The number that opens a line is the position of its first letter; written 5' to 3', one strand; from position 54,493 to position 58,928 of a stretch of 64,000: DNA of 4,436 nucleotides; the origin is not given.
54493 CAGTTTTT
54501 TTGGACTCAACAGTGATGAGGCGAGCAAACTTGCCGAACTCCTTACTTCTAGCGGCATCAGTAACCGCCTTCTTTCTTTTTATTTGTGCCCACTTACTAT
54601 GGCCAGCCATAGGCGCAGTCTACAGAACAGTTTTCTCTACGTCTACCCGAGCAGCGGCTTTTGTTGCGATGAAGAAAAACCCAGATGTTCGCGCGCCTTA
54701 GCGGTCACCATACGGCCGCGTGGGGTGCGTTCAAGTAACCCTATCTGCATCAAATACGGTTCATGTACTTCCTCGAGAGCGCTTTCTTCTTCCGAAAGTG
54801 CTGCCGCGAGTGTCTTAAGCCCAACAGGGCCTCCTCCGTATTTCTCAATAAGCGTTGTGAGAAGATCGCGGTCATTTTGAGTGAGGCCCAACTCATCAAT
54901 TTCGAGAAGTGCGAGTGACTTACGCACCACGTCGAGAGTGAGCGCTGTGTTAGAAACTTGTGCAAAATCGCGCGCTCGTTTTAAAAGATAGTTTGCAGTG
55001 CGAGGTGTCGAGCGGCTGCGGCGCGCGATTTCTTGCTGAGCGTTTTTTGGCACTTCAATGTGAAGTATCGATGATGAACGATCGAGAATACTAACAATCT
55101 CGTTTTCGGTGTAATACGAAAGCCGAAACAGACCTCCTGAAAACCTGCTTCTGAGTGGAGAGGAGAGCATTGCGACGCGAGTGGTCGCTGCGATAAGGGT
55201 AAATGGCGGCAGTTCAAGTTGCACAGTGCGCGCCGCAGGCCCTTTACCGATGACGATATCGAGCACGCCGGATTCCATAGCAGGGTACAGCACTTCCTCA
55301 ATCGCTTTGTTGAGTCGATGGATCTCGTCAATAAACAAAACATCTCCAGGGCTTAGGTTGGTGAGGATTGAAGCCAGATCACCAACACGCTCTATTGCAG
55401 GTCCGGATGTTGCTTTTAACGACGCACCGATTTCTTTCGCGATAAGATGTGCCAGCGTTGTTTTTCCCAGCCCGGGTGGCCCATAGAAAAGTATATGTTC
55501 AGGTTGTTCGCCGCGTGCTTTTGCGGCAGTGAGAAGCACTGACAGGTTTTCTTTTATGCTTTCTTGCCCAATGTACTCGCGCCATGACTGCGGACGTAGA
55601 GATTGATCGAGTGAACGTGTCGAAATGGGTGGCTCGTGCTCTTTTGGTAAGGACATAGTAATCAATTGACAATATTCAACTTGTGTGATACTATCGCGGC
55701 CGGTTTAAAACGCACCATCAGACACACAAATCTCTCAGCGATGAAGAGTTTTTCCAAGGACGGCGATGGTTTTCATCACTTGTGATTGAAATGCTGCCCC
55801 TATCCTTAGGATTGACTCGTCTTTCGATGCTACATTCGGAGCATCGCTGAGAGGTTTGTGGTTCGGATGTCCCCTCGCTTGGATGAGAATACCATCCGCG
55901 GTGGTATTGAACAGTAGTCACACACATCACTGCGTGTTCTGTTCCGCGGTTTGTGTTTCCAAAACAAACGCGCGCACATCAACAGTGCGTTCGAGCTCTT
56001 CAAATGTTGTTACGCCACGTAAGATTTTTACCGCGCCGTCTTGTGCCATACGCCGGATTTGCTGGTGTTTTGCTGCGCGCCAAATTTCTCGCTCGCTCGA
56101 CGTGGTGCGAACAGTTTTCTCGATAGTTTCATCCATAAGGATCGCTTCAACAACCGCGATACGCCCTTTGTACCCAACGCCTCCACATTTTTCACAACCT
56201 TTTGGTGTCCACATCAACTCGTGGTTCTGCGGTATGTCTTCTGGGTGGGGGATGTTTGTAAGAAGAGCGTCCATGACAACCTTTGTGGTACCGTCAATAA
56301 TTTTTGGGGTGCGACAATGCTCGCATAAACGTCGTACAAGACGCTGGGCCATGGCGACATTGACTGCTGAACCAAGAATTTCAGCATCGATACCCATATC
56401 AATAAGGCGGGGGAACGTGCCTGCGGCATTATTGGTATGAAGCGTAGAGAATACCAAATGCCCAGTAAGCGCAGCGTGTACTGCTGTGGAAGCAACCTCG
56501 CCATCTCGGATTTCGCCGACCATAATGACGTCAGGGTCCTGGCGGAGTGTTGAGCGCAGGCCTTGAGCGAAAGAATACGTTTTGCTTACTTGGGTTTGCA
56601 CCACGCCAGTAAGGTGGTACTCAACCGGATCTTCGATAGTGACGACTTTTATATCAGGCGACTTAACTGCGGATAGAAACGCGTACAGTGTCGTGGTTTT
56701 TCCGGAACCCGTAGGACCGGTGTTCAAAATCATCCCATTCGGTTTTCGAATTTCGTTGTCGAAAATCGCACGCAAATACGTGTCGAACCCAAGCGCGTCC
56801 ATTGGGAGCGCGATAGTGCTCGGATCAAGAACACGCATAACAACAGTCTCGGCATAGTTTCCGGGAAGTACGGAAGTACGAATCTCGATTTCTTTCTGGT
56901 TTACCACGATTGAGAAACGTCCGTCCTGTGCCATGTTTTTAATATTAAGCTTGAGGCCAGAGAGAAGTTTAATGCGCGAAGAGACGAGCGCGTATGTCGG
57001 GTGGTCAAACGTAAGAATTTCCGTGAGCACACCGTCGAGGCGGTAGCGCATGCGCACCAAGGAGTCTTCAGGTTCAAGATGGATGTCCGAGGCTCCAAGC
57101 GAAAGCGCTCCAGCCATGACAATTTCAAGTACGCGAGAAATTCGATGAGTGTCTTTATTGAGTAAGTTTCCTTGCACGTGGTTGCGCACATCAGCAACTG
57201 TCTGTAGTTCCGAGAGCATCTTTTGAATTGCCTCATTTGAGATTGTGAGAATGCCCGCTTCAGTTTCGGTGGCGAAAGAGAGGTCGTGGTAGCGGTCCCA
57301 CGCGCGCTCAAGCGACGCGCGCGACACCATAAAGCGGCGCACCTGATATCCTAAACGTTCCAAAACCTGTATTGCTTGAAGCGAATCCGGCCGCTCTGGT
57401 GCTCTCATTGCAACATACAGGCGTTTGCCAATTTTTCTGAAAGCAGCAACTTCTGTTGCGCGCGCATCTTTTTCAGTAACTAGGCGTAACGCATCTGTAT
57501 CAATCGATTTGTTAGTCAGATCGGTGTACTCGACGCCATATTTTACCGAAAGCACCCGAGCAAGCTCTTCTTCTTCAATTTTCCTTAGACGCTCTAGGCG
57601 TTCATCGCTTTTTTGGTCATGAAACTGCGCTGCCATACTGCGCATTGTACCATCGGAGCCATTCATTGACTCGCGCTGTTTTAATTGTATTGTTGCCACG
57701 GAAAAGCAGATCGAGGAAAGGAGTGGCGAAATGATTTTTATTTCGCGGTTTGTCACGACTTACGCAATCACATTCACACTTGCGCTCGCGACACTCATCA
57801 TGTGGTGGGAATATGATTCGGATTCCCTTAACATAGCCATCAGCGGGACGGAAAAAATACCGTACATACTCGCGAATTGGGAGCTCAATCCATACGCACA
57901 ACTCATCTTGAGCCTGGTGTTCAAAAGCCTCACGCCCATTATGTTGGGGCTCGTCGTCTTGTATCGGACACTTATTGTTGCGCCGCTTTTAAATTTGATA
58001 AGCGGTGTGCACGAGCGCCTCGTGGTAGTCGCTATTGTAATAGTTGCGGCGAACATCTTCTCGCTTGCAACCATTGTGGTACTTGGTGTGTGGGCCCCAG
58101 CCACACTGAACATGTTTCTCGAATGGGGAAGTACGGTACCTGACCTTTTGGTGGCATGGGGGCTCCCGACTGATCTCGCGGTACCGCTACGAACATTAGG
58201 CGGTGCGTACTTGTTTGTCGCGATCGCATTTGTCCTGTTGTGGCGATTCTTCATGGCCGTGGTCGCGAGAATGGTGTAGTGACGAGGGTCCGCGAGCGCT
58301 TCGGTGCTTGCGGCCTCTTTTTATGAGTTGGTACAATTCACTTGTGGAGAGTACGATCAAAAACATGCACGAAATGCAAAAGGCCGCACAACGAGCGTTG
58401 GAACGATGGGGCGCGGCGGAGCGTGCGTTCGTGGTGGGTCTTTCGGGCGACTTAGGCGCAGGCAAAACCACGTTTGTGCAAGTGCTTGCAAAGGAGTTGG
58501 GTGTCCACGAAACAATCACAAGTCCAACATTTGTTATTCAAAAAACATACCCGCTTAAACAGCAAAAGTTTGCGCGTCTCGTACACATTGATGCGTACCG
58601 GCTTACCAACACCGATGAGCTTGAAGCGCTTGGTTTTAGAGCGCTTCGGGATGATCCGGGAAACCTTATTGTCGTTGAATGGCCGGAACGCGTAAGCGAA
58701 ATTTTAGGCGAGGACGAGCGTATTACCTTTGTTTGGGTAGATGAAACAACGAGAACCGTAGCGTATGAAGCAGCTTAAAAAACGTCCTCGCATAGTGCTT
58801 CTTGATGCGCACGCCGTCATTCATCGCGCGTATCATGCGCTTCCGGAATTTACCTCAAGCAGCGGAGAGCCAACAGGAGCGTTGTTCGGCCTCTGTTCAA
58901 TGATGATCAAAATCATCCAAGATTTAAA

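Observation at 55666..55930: Consensus promoter driving a structured non-coding region of about 225 nt between ruvB and pilB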

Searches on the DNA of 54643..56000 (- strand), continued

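Call 68: search_rna_families(source=L012, start=2270, end=2560, threshold=evalue, max_evalue=10, show_alignments=2)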
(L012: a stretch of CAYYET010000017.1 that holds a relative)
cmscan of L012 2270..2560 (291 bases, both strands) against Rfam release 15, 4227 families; matches with E-value up to 10: 4.
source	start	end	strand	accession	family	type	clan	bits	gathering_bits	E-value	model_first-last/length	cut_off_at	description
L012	2276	2381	-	RF01859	Phe_leader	Cis-reg; leader;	-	22.3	55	0.13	1-125/125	no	Phenylalanine leader peptide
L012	2273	2352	-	RF01772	rnk_pseudo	Cis-reg; leader;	-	20.3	55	0.27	1-108/108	no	Pseudomonas rnk leader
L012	2270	2321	+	RF00557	L10_leader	Cis-reg; leader;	-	14.5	44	3.8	86-138/138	5'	Ribosomal protein L10 leader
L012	2270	2313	+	RF01859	Phe_leader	Cis-reg; leader;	-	14.2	55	8.2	80-125/125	5'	Phenylalanine leader peptide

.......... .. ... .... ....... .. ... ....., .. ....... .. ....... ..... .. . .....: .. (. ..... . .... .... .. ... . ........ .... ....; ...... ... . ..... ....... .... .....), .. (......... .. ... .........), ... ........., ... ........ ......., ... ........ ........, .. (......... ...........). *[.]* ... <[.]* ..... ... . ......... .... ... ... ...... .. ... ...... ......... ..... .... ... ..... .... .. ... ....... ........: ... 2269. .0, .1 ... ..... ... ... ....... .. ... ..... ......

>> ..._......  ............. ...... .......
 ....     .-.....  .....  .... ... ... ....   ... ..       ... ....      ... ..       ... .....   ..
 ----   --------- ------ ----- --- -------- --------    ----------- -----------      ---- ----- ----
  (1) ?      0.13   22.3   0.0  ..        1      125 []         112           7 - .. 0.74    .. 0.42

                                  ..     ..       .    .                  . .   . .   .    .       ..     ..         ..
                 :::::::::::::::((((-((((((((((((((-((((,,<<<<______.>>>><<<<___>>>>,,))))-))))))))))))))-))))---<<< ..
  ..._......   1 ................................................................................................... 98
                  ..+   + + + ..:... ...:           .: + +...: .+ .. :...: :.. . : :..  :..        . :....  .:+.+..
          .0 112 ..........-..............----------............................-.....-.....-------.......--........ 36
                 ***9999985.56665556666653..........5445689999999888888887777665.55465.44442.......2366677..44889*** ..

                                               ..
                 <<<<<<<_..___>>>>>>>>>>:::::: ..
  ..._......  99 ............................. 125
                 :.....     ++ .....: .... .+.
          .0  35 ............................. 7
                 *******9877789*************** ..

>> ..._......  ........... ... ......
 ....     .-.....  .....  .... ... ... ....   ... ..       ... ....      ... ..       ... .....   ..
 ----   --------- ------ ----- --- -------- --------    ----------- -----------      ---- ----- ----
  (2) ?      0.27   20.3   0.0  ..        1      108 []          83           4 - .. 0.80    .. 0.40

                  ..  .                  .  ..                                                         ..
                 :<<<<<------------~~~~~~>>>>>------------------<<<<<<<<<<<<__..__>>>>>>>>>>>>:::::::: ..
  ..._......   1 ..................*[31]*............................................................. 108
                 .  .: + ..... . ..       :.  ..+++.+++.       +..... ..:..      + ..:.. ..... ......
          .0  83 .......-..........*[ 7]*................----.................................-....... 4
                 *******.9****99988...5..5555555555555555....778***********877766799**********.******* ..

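Call 87: search_rna_families(source=L087, start=1140, end=1420, threshold=evalue, max_evalue=10)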
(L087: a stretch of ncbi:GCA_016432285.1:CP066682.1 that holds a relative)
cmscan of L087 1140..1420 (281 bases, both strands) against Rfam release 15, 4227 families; matches with E-value up to 10: 0.
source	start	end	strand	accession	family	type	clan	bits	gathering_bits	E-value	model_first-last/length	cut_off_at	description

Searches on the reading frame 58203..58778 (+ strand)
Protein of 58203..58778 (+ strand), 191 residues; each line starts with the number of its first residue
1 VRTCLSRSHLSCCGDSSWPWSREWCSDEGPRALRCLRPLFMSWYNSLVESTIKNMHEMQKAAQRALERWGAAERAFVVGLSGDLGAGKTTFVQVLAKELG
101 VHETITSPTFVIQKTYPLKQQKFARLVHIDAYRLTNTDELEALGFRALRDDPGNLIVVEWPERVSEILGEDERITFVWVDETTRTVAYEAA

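Call 74: search_protein_families(library=pfam, proteins=[window:58203-58778:+], max_evalue=0.001)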
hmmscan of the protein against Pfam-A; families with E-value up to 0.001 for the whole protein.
window:58203-58778:+ (191 aa): 2 families
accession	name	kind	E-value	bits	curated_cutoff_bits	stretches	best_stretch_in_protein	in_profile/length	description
PF02367.23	TsaE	-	1e-31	110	26.6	1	54-181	3-121/128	Threonylcarbamoyl adenosine biosynthesis protein TsaE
PF07693.20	KAP_NTPase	-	0.00085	19.1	20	0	73-138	18-65/293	KAP family P-loop domain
